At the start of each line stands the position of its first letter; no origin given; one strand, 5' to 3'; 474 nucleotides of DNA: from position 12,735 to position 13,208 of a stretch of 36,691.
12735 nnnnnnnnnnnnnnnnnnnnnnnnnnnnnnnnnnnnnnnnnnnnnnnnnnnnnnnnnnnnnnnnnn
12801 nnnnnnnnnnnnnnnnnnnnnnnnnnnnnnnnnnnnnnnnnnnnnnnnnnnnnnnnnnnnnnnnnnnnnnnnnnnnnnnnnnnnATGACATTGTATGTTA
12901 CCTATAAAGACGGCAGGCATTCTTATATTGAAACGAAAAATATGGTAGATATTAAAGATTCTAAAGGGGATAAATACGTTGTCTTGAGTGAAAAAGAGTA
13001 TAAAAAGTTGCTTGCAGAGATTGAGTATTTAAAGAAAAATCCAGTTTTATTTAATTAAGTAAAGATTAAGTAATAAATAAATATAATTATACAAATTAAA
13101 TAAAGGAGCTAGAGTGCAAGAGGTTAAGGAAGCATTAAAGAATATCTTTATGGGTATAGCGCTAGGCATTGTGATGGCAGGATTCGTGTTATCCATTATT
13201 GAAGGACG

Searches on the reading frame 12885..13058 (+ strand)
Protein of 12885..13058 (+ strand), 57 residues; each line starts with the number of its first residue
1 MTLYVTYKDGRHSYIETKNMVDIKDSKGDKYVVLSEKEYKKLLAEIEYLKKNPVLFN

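Call 7: search_protein_families(library=pfam, proteins=[window:12885-13058:+], max_evalue=0.01)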
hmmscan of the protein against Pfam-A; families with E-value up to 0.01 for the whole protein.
window:12885-13058:+ (57 aa): 0 families

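Call 8: search_protein_families(library=phrogs, proteins=[window:12885-13058:+], max_evalue=0.01)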
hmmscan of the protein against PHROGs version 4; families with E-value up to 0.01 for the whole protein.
window:12885-13058:+ (57 aa): 0 families

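Call 9: find_homologous_proteins(query=window:12885-13058:+, max_evalue=0.01)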
Query window:12885-13058:+ (57 aa): 16 proteins with E <= 0.01 among 16 candidates.
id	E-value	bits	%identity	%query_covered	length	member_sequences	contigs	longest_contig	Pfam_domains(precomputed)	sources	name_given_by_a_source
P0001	1.1e-28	114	98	100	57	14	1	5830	-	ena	-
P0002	2.4e-28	113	98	100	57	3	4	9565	-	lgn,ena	-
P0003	2.9e-28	113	98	100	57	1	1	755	-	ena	-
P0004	6.1e-28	112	95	100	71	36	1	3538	-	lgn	-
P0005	7.8e-28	112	96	100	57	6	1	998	-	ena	-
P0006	1.2e-27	111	96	100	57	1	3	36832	-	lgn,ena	-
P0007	1.3e-27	111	96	100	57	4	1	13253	-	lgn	-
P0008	4.4e-27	109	95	100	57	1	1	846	-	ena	-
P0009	9.7e-27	108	95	100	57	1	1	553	-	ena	-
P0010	1.2e-26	108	96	98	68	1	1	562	-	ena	-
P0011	1.2e-26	108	93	100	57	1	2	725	-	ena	-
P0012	2.4e-26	107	93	100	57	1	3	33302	-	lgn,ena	-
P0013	1.4e-14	70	71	98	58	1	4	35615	-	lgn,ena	-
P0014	1.8e-14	70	71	98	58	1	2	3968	-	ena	-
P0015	2.0e-14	70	71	98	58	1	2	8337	-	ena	-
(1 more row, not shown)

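Call 11: find_encoding_contigs(protein=P0006, flank=3000, max_places=10)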
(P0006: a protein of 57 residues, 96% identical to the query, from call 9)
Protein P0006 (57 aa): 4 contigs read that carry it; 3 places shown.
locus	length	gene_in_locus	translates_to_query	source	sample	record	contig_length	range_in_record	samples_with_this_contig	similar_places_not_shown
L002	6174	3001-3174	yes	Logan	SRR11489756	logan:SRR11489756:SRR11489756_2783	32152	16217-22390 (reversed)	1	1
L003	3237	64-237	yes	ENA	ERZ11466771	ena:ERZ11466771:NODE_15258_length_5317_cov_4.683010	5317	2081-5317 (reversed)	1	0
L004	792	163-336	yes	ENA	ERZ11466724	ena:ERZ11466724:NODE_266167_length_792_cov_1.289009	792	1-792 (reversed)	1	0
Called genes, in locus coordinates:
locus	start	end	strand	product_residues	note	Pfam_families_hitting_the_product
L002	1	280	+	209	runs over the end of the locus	PF04404:ERF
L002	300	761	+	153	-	PF00436:SSB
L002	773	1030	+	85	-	-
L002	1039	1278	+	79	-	-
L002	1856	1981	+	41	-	-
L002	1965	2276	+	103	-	-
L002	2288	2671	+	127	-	PF06356:DUF1064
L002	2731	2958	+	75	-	-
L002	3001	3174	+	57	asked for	-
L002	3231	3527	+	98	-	-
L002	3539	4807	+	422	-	-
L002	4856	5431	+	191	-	PF13936:HTH_38 (faint)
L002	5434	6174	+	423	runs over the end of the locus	PF03237:Terminase_6N, PF04466:Terminase_3, PF17289:Terminase_6C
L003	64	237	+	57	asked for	-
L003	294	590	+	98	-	-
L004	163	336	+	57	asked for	-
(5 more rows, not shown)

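Call 12: find_encoding_contigs(protein=P0012, flank=3000, max_places=10)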
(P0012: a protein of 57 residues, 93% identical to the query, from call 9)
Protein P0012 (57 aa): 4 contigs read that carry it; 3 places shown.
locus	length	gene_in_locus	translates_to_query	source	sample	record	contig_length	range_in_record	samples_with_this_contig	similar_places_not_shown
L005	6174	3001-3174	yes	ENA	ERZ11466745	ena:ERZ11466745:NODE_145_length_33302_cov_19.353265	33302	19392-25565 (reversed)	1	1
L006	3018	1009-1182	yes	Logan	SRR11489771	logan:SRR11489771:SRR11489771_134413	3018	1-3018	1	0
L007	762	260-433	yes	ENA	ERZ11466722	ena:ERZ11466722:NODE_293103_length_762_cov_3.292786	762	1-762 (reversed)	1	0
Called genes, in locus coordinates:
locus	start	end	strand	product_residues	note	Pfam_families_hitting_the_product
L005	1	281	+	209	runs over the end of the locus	PF04404:ERF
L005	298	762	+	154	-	PF00436:SSB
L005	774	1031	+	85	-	-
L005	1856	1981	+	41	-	-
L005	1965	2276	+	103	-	-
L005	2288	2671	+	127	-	PF06356:DUF1064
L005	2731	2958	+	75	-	-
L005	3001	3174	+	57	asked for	-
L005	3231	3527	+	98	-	-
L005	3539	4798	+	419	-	PF02086:MethyltransfD12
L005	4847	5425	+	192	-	PF13936:HTH_38 (faint)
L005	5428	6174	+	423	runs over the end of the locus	PF03237:Terminase_6N, PF04466:Terminase_3, PF17289:Terminase_6C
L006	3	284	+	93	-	?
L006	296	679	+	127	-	PF06356:DUF1064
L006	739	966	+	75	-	-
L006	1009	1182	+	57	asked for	-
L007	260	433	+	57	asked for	-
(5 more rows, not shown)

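Call 13: find_encoding_contigs(protein=P0013, flank=3000, max_places=10)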
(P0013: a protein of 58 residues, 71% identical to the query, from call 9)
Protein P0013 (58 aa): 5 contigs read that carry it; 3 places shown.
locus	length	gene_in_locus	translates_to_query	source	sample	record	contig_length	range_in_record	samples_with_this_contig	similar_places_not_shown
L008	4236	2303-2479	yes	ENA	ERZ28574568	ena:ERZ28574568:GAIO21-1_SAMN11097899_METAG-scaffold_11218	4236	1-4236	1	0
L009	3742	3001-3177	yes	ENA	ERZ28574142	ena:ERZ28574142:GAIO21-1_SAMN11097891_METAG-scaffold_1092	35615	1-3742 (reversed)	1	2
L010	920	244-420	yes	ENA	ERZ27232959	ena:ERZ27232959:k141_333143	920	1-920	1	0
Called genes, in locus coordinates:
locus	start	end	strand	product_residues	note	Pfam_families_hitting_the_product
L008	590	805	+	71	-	-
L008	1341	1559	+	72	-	-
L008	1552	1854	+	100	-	-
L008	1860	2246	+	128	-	PF06356:DUF1064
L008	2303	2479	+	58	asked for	-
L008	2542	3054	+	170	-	-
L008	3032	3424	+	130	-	-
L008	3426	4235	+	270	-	?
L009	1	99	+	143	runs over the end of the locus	PF00436:SSB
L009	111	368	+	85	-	-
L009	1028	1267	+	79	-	-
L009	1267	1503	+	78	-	-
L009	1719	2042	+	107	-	PF16083:Phage_holin_3_3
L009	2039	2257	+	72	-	-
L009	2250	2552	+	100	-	-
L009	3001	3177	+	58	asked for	-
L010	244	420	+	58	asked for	-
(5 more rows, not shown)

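Call 16: find_encoding_contigs(protein=window:12885-13058:+, flank=3000, max_places=10)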
Protein window:12885-13058:+ (57 aa): 22 contigs read that carry it; 9 places shown.
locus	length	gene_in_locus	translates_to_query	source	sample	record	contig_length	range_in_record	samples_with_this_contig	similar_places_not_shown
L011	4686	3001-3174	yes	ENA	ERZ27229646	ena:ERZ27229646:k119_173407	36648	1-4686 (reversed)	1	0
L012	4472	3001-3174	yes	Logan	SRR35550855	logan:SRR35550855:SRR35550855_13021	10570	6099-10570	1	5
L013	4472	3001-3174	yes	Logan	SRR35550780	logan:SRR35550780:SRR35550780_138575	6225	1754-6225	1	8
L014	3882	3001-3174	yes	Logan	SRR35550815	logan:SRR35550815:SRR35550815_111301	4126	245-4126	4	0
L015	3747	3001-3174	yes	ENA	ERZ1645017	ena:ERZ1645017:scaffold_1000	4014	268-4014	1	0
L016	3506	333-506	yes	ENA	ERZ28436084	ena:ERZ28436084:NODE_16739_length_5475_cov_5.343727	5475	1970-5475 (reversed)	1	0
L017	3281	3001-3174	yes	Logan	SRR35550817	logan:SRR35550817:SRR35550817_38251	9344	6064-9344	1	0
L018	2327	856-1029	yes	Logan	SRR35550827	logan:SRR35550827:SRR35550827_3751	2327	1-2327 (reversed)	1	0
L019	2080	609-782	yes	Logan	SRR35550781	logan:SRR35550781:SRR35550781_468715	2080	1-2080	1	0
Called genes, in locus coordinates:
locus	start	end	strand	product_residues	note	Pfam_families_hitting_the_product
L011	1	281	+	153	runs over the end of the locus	PF00436:SSB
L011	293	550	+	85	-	-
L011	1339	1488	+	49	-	-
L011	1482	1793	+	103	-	-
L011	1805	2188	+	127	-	PF06356:DUF1064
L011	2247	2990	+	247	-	-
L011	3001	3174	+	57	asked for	-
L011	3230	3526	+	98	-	-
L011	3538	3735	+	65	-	-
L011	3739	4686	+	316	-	?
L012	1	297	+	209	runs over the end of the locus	PF04404:ERF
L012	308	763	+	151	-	PF00436:SSB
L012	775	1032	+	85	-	-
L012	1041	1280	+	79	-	-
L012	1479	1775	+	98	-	PF16083:Phage_holin_3_3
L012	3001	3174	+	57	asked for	-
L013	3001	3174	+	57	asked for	-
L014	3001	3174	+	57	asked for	-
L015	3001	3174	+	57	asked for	-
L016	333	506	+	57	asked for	-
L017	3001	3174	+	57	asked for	-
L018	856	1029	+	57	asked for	-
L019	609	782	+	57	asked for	-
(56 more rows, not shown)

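Call 17: find_encoding_contigs(protein=P0004, flank=3000, max_places=10)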
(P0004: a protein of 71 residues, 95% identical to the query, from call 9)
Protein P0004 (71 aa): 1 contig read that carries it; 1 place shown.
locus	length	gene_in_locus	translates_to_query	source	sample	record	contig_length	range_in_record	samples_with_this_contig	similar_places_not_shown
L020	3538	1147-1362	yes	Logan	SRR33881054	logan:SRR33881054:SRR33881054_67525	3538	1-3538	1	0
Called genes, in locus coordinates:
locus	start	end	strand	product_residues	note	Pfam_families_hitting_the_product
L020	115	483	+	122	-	-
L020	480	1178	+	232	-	PF07661:MORN_2 (faint)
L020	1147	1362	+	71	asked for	-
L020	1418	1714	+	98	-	-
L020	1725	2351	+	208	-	PF02195:ParB_N (weak)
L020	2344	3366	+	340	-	PF00145:DNA_methylase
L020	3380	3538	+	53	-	?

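Call 18: find_encoding_contigs(protein=P0010, flank=3000, max_places=10)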
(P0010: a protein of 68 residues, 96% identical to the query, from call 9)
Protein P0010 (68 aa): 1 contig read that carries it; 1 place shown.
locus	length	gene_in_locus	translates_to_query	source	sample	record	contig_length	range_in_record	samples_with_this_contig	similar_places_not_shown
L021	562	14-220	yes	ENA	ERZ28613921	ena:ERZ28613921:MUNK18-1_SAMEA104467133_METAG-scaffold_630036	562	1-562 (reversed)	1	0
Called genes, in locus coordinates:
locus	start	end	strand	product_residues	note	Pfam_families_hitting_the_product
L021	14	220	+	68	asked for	-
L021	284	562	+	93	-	?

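Call 24: find_encoding_contigs(protein=P0001, flank=3000, max_places=10)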
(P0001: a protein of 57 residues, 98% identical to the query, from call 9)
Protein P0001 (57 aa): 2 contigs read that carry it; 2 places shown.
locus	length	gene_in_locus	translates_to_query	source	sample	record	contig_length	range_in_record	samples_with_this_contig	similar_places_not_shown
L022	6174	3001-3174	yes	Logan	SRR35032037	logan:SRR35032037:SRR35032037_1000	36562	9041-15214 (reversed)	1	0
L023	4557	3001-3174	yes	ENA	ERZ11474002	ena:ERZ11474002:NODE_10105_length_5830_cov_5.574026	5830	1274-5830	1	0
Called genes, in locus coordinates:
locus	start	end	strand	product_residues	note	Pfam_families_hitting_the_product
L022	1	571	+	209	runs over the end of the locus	PF04404:ERF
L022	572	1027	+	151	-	PF00436:SSB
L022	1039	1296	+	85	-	-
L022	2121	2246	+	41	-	-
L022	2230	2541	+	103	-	-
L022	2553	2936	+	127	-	PF06356:DUF1064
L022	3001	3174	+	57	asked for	-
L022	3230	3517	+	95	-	-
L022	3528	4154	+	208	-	PF02195:ParB_N (weak)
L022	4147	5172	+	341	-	PF00145:DNA_methylase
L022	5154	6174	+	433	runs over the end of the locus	PF02086:MethyltransfD12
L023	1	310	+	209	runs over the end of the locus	PF04404:ERF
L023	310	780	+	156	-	PF00436:SSB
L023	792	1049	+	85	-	-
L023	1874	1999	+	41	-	-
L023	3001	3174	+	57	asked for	-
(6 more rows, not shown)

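Call 50: list_cluster_members(proteins=[P0004, P0010, P0001, P0002, P0005, P0007])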
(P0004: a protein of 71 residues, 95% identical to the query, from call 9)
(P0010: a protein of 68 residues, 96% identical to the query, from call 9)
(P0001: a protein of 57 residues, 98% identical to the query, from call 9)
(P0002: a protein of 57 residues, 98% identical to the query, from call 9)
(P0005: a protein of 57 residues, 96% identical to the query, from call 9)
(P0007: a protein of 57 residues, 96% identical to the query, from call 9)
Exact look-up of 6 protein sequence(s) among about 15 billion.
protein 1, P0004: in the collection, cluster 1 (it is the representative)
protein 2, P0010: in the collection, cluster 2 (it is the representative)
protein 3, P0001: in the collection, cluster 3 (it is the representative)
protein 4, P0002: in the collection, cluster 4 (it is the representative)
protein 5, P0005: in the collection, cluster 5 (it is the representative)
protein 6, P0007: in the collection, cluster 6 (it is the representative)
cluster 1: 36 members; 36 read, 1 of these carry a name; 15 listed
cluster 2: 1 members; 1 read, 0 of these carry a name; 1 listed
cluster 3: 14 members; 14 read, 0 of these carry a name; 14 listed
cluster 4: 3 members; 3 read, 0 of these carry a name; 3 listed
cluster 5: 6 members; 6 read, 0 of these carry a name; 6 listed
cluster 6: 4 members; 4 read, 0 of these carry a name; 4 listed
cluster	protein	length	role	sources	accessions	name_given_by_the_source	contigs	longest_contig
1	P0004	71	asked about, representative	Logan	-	-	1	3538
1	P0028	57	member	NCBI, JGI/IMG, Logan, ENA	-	hypothetical protein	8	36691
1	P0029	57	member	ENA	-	-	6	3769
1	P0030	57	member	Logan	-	-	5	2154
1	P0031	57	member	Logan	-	-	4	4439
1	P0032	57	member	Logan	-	-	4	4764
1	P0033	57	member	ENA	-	-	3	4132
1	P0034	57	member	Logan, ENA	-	-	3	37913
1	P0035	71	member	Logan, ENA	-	-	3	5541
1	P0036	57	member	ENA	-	-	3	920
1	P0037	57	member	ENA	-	-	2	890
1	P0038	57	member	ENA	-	-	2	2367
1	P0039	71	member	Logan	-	-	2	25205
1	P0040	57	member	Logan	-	-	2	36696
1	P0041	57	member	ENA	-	-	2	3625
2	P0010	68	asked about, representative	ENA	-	-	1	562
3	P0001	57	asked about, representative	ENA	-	-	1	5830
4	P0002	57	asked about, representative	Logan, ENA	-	-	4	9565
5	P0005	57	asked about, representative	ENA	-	-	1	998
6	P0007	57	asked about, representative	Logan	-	-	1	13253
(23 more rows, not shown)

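Call 52: find_encoding_contigs(protein=P0035, flank=3500, max_places=10)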
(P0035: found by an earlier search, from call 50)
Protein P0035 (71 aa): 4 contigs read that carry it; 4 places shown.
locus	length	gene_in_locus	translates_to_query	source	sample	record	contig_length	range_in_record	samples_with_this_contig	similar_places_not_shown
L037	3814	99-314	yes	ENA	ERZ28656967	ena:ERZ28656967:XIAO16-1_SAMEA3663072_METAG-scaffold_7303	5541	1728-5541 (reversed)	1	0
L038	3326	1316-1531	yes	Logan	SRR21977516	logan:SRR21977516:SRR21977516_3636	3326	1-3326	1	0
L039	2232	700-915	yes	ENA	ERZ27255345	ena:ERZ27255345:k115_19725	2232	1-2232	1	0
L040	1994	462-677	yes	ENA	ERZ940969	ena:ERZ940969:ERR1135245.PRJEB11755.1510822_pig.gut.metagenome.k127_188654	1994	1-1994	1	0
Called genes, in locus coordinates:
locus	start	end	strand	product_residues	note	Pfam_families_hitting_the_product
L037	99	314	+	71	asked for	-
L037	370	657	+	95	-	-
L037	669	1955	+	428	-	PF02086:MethyltransfD12 (weak)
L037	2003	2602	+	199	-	-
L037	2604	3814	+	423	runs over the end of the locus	PF03237:Terminase_6N, PF04466:Terminase_3, PF17289:Terminase_6C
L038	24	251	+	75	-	-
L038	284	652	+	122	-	-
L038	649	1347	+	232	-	-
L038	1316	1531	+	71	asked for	-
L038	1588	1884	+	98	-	-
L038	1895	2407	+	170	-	PF02195:ParB_N (faint)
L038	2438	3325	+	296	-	?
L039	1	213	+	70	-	?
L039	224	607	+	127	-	PF06356:DUF1064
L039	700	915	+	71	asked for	-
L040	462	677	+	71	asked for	-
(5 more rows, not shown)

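Call 55: search_protein_families(library=pfam, proteins=[window:12885-13055:+, P0013], max_evalue=10)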
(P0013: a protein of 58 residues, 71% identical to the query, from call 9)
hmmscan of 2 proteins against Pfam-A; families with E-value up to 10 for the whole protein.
window:12885-13055:+ (57 aa): 2 families
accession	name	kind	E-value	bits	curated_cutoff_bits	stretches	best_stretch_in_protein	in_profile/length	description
PF02604.26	PhdYeFM_antitox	-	0.012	15.8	29.8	1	22-53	28-58/74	Antitoxin Phd_YefM, type II toxin-antitoxin system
PF08722.17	Tn7_TnsA-like_N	-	0.079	14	26.5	1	3-56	31-80/85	TnsA-like endonuclease N terminal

P0013 (58 aa): 1 family
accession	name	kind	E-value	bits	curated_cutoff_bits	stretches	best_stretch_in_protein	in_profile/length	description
PF02604.26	PhdYeFM_antitox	-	0.019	15.2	29.8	1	32-56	36-59/74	Antitoxin Phd_YefM, type II toxin-antitoxin system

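Call 66: predict_structure(alignment_id=A1)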
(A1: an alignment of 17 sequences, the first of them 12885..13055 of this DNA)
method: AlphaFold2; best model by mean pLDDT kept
length: 57 residues; sequences in the alignment: 17
mean_pLDDT: 73.8   pTM: 0.46
mean pLDDT of the five models: 73.8, 69.7, 67.5, 67.1, 56.3
residues with pLDDT >= 90: 0; 70-90: 37; 50-70: 19; < 50: 1
segments of 3 or more residues with pLDDT < 50: none
pLDDT, mean of each block of 10 residues (from residue 1): 67 65 73 84 85 66
secondary structure, 60 per line:
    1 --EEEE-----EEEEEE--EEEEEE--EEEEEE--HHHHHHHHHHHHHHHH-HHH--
elements in order: E3-6 E12-17 E20-25 E28-33 H36-51

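Call 67: search_protein_representatives(alignment_id=A1)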
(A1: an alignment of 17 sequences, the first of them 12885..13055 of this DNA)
Query: 17 sequences, 57 profile positions. Proteins with E-value up to 0.001 (for the whole library): 6; up to 1e-10: 2; up to 1e-30: 0. The best 6 are listed.
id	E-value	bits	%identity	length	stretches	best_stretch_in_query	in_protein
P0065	2.8e-28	113.7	-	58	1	1-56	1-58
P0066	4.5e-11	58.6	-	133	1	24-56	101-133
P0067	8.6e-10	54.5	-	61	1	1-33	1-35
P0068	3.0e-09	52.8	-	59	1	1-56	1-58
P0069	1.8e-06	43.9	-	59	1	1-56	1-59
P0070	2.1e-06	43.7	-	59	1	1-56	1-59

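Call 71: fold_search(model_id=the predicted structure, library=pdb)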
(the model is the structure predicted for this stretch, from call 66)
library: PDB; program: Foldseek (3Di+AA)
matches with E <= 10: 376; with E <= 0.001: 0
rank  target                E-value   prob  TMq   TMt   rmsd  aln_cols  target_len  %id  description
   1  4chj                  9.6e-01  0.38  0.33  0.16   5.2        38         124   18  Structure of Inner Membrane Complex (IMC) Sub-compartment Protein 3 (ISP3) from Toxoplasma gondii (released 2014-04-09)
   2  3zpn_C                1.0e+00  0.12  0.29  0.18  13.2        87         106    8  Structure of Psb28 (released 2013-10-30)
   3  2n19_MODEL_1_A        1.3e+00  0.44  0.51  0.36   8.9        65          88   18  STIL binding to the Polo-box domain 3 of PLK4 regulates centriole duplication (released 2015-08-12)
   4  9guk_H                1.4e+00  0.28  0.44  0.33   4.4        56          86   11  Crystal structure of transcription factor NtcA from Synechococcus elongatus in complex with its transcriptional co- ac (released 2025-03-12)
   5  3uuw_A                1.6e+00  0.38  0.43  0.10   7.1        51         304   10  1.63 Angstrom Resolution Crystal Structure of Dehydrogenase (MviM) from Clostridium difficile. (released 2011-12-21)
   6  3a9g_A                1.8e+00  0.57  0.43  0.09   2.2        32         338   19  Crystal Structure of PQQ-dependent sugar dehydrogenase apo-form (released 2010-09-08)
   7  3zpn_B                1.8e+00  0.08  0.24  0.14   7.3        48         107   10  Structure of Psb28 (released 2013-10-30)
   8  3n5b_B                1.9e+00  0.15  0.41  0.31   7.8        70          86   13  The complex of PII and PipX from Anabaena (released 2010-09-01)
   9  2vfb                  2.1e+00  0.47  0.45  0.11   2.5        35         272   17  The structure of Mycobacterium marinum arylamine N-acetyltransferase (released 2007-12-18)
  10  9ya3_K                2.1e+00  0.44  0.40  0.13   2.3        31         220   22  Cryo-EM structure of the apical region of subpellicular microtubule (SPMT) from Toxoplasma gondii (8-nm repeat) (released 2025-12-03)
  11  8rde_A                2.1e+00  0.44  0.46  0.03   2.7        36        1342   11  STRUCTURE OF THE MOUSE FCGBP DIMER PROTEIN IN ITS COMPACT CONFORMATION (released 2025-01-08)
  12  4y4o_2H               2.3e+00  0.38  0.41  0.15   4.2        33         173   24  Crystal structure of the Thermus thermophilus 70S ribosome with rRNA modifications and bound to protein Y (YfiA) at 2 (released 2015-03-18)
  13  4lzf_A                2.4e+00  0.66  0.49  0.20   1.8        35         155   14  A novel domain in the microcephaly protein CPAP suggests a role in centriole architecture (released 2013-09-11)
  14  3uuw_B                2.4e+00  0.28  0.43  0.10   7.2        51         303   10  1.63 Angstrom Resolution Crystal Structure of Dehydrogenase (MviM) from Clostridium difficile. (released 2011-12-21)
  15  4cbv_E                2.4e+00  0.13  0.31  0.09   9.4        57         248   10  X-ray structure of full-length ComE from Streptococcus pneumoniae. (released 2014-02-12)
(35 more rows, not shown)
